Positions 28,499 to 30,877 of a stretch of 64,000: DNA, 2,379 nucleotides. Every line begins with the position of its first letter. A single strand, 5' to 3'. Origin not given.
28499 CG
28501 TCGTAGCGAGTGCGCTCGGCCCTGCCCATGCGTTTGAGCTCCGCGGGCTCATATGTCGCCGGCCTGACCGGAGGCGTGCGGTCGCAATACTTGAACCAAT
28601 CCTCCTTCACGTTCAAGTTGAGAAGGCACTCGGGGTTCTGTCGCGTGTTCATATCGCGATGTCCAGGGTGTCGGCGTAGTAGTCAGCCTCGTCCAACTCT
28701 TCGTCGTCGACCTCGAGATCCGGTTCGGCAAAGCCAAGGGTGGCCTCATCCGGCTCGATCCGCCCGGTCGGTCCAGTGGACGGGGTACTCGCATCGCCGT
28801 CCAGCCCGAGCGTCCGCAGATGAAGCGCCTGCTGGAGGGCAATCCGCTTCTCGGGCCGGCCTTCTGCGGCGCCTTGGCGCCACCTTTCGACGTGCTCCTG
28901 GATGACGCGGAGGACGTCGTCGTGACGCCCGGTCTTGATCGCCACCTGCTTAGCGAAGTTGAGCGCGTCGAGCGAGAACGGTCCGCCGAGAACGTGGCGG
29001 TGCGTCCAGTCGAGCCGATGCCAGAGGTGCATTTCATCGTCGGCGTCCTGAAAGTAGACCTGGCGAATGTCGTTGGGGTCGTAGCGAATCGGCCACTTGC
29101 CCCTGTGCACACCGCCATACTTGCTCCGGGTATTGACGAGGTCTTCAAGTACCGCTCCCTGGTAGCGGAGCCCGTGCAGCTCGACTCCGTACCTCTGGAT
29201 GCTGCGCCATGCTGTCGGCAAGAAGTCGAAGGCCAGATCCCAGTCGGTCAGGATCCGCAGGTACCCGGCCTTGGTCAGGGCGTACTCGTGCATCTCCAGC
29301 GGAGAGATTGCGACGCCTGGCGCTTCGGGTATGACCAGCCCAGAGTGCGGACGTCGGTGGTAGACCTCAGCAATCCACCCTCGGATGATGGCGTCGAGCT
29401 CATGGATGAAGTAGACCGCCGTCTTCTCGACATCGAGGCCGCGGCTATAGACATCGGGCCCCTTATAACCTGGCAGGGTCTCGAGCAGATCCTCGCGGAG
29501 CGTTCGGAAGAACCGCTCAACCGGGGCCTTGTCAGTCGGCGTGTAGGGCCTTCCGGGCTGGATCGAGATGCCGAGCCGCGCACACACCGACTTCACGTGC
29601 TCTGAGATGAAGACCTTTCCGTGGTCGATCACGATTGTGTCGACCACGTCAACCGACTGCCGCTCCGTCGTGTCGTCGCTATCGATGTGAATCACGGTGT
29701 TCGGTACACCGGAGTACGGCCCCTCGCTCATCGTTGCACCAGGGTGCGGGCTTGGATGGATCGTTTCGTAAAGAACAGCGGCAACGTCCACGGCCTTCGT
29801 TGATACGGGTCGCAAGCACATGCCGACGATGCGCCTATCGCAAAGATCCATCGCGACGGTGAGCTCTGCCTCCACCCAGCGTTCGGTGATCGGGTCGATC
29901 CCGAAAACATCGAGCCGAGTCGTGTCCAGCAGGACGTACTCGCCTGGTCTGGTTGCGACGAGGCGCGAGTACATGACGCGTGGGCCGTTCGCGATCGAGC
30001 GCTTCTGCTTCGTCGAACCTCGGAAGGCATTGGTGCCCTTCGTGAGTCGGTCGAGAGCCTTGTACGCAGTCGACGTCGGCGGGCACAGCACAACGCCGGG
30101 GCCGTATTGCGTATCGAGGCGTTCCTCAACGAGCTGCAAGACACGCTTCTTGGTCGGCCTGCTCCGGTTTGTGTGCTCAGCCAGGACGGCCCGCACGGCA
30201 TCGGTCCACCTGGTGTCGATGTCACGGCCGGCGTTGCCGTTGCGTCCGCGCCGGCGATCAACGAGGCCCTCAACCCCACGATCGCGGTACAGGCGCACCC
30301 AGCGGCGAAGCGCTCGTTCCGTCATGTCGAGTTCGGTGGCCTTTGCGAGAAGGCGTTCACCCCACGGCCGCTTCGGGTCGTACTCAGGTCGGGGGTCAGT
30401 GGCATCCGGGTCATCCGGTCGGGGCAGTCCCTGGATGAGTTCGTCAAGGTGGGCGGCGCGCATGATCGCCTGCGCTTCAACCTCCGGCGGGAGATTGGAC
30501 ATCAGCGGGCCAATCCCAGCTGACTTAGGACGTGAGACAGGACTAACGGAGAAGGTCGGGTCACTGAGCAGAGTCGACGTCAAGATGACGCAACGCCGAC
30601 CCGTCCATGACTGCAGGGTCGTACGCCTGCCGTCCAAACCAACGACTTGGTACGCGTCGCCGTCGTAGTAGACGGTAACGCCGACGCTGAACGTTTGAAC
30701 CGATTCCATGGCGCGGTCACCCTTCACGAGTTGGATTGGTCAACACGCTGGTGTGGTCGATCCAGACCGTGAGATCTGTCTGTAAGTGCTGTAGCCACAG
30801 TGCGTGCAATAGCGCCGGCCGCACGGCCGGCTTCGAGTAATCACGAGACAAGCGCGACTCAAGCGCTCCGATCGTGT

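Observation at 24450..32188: Tn7-like transposon with intact ends and 5-bp TSD inserted 3-7 bp downstream of the dnaB stop codon (candidate new attTn7-like site)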

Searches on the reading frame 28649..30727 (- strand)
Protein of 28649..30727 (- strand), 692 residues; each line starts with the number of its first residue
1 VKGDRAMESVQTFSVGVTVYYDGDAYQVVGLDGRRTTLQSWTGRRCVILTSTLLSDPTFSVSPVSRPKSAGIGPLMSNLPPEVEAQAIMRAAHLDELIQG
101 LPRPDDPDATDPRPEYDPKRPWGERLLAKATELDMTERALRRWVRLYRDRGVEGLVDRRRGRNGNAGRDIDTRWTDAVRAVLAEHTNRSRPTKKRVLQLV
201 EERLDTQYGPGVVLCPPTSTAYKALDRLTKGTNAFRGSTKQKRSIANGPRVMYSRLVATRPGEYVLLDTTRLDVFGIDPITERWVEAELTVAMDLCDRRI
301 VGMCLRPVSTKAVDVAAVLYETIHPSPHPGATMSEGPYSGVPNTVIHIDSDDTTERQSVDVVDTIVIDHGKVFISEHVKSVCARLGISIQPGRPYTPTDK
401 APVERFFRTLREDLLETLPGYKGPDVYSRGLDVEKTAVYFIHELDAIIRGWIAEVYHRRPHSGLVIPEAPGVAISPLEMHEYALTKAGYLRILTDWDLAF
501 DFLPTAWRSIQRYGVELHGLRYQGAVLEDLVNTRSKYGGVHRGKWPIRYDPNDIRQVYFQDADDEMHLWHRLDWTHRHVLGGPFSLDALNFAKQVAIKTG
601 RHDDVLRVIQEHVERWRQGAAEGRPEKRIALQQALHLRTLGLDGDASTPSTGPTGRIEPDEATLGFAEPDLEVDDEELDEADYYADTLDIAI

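Call 6: search_protein_families(library=pfam, proteins=[window:28649-30727:-], max_evalue=0.01)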
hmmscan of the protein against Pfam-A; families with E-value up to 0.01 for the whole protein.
window:28649-30727:- (692 aa): 6 families
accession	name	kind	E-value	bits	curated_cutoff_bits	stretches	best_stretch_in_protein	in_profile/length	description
PF09299.17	Mu-transpos_C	-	6.5e-09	36.1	21.7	1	502-567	4-58/61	Mu transposase, C-terminal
PF13683.12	rve_3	-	2.8e-06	27.4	26.5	1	386-417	2-33/67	Integrase core domain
PF13518.12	HTH_28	-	7.7e-06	26.3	25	1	130-162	19-51/52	Helix-turn-helix domain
PF00665.32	rve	-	1.6e-05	25.5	32.6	0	362-397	67-102/102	Integrase core domain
PF13565.12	HTH_32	-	2.4e-05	25.2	33.7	1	140-205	2-57/73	Homeodomain-like domain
PF13551.12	HTH_29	-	0.00017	22.1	28.1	1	132-165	21-54/64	Winged helix-turn helix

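Call 9: find_homologous_proteins(query=window:28649-30727:-, max_evalue=1e-10)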
Query window:28649-30727:- (692 aa): 2135 proteins with E <= 1e-10 among 8000 candidates; the best 120 are listed.
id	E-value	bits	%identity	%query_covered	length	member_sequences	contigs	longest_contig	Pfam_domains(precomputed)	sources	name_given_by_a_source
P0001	0.0e+0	1583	100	99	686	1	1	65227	PF09299.18,PF13683.13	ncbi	-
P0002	1.8e-286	970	64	98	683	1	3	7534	PF00665.33,PF13551.13,PF13518.13,PF13683.13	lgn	-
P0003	1.2e-235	802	56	91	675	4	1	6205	PF00665.33,PF13551.13,PF13518.13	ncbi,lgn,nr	ncbi:MAG TPA: Mu transposase C-terminal domain-containing protein [Mycobacteriales bacterium]|nr:Mu 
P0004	6.3e-191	654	49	96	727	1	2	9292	PF09299.18,PF13384.13,PF13518.13,PF13683.13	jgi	jgi:transposase InsO family protein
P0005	3.2e-187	642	49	90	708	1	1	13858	PF13518.13,PF13683.13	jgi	jgi:transposase InsO family protein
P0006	8.3e-185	634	48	96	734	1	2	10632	PF13384.13,PF13551.13,PF13518.13,PF13683.13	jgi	jgi:transposase InsO family protein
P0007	2.9e-184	632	46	98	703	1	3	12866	PF09299.18,PF13683.13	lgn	-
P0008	3.2e-184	632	46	98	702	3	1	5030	PF09299.18,PF13518.13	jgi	jgi:transposase InsO family protein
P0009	2.1e-183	630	48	96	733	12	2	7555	PF09299.18,PF13384.13,PF13551.13,PF13518.13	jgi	jgi:transposase InsO family protein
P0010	8.8e-183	627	44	98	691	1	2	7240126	PF00665.33,PF09299.18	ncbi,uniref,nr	ncbi:Mu transposase C-terminal domain-containing protein [Microlunatus parietis]|uniref:Transposase 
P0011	9.3e-183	627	47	98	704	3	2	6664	PF09299.18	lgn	-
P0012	3.0e-182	626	48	98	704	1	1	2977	PF09299.18,PF13551.13,PF13518.13,PF13683.13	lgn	-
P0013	4.8e-182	625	46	98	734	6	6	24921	PF13384.13,PF13551.13,PF13518.13,PF13683.13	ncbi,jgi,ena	-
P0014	6.2e-182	625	46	98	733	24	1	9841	PF13384.13,PF13551.13,PF13518.13,PF13683.13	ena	-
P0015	1.2e-181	624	46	98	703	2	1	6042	PF09299.18,PF13683.13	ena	-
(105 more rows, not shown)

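Call 10: find_encoding_contigs(protein=P0001, flank=10000, max_places=4)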
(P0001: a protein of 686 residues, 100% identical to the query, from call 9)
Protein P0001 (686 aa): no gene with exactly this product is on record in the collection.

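Call 11: find_encoding_contigs(protein=P0002, flank=10000, max_places=4)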
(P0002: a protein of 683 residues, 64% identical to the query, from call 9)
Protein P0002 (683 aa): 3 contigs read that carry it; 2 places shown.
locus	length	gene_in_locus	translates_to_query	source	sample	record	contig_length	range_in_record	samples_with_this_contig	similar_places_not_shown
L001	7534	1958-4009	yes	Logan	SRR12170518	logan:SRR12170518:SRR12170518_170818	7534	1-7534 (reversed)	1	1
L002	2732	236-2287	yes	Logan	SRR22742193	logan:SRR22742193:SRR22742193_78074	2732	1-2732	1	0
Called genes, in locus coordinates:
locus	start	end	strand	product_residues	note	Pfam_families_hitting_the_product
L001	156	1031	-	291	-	-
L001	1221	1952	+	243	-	-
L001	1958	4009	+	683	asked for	PF13518:HTH_28 (faint), PF13551:HTH_29 (faint), PF00665:rve (faint), PF13683:rve_3 (faint)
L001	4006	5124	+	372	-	PF05621:TniB, PF13401:AAA_22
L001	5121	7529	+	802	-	PF06527:TniQ, PF00126:HTH_1 (weak)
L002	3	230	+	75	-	?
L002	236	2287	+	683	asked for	PF13518:HTH_28 (faint), PF13551:HTH_29 (faint), PF00665:rve (faint), PF13683:rve_3 (faint)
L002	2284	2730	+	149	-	?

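Call 12: find_encoding_contigs(protein=P0003, flank=10000, max_places=4)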
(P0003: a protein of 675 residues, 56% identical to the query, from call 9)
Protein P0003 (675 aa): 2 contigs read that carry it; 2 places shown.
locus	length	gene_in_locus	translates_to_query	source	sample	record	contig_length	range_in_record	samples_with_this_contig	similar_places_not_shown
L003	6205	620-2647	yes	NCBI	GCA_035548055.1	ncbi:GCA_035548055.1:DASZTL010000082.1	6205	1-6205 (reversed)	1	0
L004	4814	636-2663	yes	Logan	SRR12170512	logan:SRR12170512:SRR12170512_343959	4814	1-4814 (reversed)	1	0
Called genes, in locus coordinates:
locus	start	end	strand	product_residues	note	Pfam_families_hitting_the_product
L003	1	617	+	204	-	PF08722:Tn7_TnsA-like_N (weak)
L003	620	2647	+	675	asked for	PF13518:HTH_28 (faint), PF13551:HTH_29 (faint), PF00665:rve (faint)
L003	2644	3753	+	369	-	PF05621:TniB, PF13401:AAA_22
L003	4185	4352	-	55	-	-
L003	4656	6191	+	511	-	PF13384:HTH_23 (faint), PF08822:DUF1804 (faint), PF13542:HTH_Tnp_ISL3 (faint), PF12728:HTH_17 (faint), PF00126:HTH_1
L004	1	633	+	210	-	?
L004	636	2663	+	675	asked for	PF13518:HTH_28 (faint), PF13551:HTH_29 (faint), PF00665:rve (faint)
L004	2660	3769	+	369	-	PF05621:TniB, PF13401:AAA_22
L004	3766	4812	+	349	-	?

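Call 17: find_related_loci(query=A1, collection=genome_contigs, flank=10000)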
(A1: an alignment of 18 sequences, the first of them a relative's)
Query A1 (686 aa) in genome_contigs; peptide patterns used: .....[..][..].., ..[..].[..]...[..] (x = any residue, [..] = any of these).
598 stretches matched a pattern; 555 encode a relative of the query (tblastn E <= 1e-3); the best 80 are kept; 79 distinct loci.
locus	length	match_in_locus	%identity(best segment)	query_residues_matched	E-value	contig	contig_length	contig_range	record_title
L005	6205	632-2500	56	4-636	0e+0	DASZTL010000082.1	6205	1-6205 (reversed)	MAG TPA_asm: Mycobacteriales bacterium isolate SMAG_U6075 k141_333369, whole genome shotgun sequence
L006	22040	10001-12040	44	9-684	0e+0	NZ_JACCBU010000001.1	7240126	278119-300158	Microlunatus parietis strain DSM 22083 Ga0104592_01, whole genome shotgun sequence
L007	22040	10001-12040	44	9-684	0e+0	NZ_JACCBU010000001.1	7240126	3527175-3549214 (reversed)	Microlunatus parietis strain DSM 22083 Ga0104592_01, whole genome shotgun sequence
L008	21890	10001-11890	47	6-626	1e-178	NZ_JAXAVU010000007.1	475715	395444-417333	Lentzea sokolovensis strain BCCO 10_0061 BCCO_61_asembly_contig_11_(reversed), whole genome shotgun sequence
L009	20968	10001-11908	47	6-628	4e-178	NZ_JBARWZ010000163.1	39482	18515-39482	MAG: Actinophytocola sp. isolate MFD04287_ilm_asm_bin1 k127_4516, whole genome shotgun sequence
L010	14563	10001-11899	48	3-631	2e-178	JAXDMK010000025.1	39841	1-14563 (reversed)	MAG: Actinomycetota bacterium isolate BP_64 scaffold_1370453, whole genome shotgun sequence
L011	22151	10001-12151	44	6-684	2e-177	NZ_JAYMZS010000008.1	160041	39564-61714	Amycolatopsis sp. H20-H5 NODE_8_length_160041_cov_13.771052, whole genome shotgun sequence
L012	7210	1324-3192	49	6-626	6e-178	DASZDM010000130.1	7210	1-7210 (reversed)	MAG TPA_asm: Acidimicrobiales bacterium isolate SMAG_U6468 k141_50740, whole genome shotgun sequence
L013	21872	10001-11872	46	8-628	2e-175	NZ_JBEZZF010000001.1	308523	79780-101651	Promicromonospora sp. NPDC023987 NPDC023987_104_A6.ctg-0001, whole genome shotgun sequence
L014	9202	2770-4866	45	1-684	5e-174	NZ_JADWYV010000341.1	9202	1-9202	Frankia nepalensis strain CN4 NODE_341_length_9202_cov_38.913096, whole genome shotgun sequence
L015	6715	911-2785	46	8-628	2e-174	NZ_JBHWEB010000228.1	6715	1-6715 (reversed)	Amycolatopsis sp. NPDC059657 NPDC059657_T36_D11.ctg-0228, whole genome shotgun sequence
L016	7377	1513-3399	47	6-628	1e-172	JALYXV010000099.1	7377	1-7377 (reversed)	MAG: Actinomycetota bacterium isolate KAP bin22 SD1490-92_k127_388350, whole genome shotgun sequence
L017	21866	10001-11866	48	7-626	3e-172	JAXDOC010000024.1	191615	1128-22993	MAG: Actinomycetota bacterium isolate BP_68 scaffold_428520, whole genome shotgun sequence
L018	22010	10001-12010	45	6-684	3e-171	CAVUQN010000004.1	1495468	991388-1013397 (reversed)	MAG: uncultured Actinomycetota bacterium isolate MFD06092.bin.2.68 genome assembly, contig: contig_16576, whole genome s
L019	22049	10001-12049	43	8-684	3e-171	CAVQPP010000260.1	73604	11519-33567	MAG: uncultured Actinomycetota bacterium isolate MFD10064.bin.2.62 genome assembly, contig: contig_470, whole genome sho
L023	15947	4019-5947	49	6-649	4e-180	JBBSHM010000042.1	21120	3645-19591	MAG: Acidimicrobiales bacterium isolate LS2_sbin.68 LS2_sbin.68_K_347591_L_21120_cov_20.2618, whole genome shotgun seque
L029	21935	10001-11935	46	3-642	6e-168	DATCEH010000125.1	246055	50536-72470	MAG TPA_asm: Solirubrobacteraceae bacterium isolate SMAG_U7748 k141_425309, whole genome shotgun sequence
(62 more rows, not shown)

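Call 33: search_protein_families(library=ncbifam, proteins=[L001:5121-7529:+], max_evalue=0.01)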
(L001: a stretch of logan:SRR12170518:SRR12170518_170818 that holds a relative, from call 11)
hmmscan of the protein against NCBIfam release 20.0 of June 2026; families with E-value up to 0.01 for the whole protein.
L001:5121-7529:+ (802 aa): 4 families
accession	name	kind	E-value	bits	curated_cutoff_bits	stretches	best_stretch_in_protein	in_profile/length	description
TIGR02937.1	sigma70-ECF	superfamily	7.1e-06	25.8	42.9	1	525-699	50-152/165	sigma-70 family RNA polymerase sigma factor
TIGR03418.1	chol_sulf_TF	equivalog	0.0001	21.4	324.8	1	744-793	5-54/291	choline sulfate utilization transcriptional regulator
NF008722.0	PRK11716.1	equivalog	0.0017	17.4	246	1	743-792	4-53/293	HTH-type transcriptional activator IlvY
NF045990.1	TransRegCbbRRhodb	equivalog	0.0041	16.2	450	1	745-794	11-60/304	LysR family regulator CbbR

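Call 41: find_homologous_proteins(query=L001:5121-7529:+, max_evalue=1e-20)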
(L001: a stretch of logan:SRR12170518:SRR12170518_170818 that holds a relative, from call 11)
Query L001:5121-7529:+ (802 aa): 14 proteins with E <= 1e-20 among 8000 candidates.
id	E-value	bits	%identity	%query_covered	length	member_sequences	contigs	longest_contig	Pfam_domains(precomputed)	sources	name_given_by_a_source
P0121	0.0e+0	1269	100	72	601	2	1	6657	PF00126.34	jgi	jgi:hypothetical protein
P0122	4.0e-50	189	26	99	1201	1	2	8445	PF00126.34,PF06527.17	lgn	-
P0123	8.3e-43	165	28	53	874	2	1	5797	PF00126.34,PF13384.13,PF06527.17,PF13556.13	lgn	-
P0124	2.8e-40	157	28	89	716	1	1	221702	PF00356.28,PF13384.13,PF13551.13,PF06527.17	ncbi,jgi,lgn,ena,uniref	ncbi:TniQ family protein [Microbacterium sp. NPDC076895]|uniref:TniQ family protein n=1 Tax=Microbac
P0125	2.2e-39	154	28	97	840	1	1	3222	PF00126.34,PF06527.17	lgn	-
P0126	9.8e-37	145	29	60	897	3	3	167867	PF00126.34,PF06527.17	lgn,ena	-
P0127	9.5e-31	125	32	24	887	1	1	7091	PF00126.34,PF06527.17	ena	-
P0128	1.4e-30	125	33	24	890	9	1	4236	PF00126.34,PF06527.17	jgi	jgi:hypothetical protein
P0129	3.3e-29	120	34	17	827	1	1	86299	PF00126.34,PF06527.17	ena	-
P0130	5.4e-27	113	29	70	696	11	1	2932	PF06527.17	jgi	jgi:hypothetical protein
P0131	6.8e-27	112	34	17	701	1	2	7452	PF06527.17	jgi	jgi:hypothetical protein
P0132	4.6e-26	110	27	98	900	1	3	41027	PF00126.34,PF06527.17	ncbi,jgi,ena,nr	ncbi:MAG TPA: TniQ family protein [Streptosporangiaceae bacterium]|nr:TniQ family protein [Streptosp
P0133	4.7e-24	103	28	70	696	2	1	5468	PF06527.17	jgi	jgi:hypothetical protein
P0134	9.3e-21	92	32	24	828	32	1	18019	PF00126.34,PF06527.17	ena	-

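Call 42: find_encoding_contigs(protein=P0121, flank=10000, max_places=3)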
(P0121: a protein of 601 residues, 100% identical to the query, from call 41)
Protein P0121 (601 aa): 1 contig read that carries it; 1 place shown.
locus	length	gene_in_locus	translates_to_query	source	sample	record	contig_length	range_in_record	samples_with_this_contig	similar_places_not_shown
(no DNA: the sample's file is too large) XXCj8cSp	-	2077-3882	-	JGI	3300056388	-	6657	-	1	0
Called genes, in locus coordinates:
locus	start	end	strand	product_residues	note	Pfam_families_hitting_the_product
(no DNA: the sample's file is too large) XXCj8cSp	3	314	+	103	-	?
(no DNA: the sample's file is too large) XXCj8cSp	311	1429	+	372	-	PF05621:TniB, PF13401:AAA_22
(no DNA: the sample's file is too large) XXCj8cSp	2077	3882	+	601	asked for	PF00126:HTH_1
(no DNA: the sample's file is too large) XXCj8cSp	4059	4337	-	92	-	-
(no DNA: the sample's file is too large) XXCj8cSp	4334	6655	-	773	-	?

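Call 44: find_related_loci(query=A2, collection=metagenome_contigs, flank=10000)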
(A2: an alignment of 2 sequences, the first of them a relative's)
Query A2 (802 aa) in metagenome_contigs; peptide patterns used: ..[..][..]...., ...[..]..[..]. (x = any residue, [..] = any of these).
508 stretches matched a pattern; 30 encode a relative of the query (tblastn E <= 1e-3); 30 distinct loci.
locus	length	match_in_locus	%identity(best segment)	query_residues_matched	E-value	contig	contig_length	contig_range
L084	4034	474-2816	30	6-792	1e-51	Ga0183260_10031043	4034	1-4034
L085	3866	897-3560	27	2-792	3e-44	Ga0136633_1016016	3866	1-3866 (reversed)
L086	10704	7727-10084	28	6-789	5e-41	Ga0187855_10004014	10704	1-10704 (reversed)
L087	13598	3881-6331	27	6-786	5e-40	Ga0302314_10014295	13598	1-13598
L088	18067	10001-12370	26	5-792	9e-40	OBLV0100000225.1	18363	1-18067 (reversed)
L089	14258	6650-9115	28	6-788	3e-37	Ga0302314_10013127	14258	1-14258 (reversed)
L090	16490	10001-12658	28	3-792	9e-37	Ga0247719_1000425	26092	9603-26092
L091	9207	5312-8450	29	6-797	2e-35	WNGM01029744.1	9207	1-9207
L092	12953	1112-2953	29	1-575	2e-33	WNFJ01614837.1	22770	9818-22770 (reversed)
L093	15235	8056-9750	30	8-561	2e-23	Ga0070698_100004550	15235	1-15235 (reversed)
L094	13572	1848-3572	28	1-570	8e-36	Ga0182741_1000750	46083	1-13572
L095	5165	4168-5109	31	6-345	4e-22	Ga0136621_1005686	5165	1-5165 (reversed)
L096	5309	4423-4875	39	6-144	7e-22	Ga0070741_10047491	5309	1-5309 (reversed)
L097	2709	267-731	37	5-150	2e-21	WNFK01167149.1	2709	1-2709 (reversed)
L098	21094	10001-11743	34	6-561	2e-20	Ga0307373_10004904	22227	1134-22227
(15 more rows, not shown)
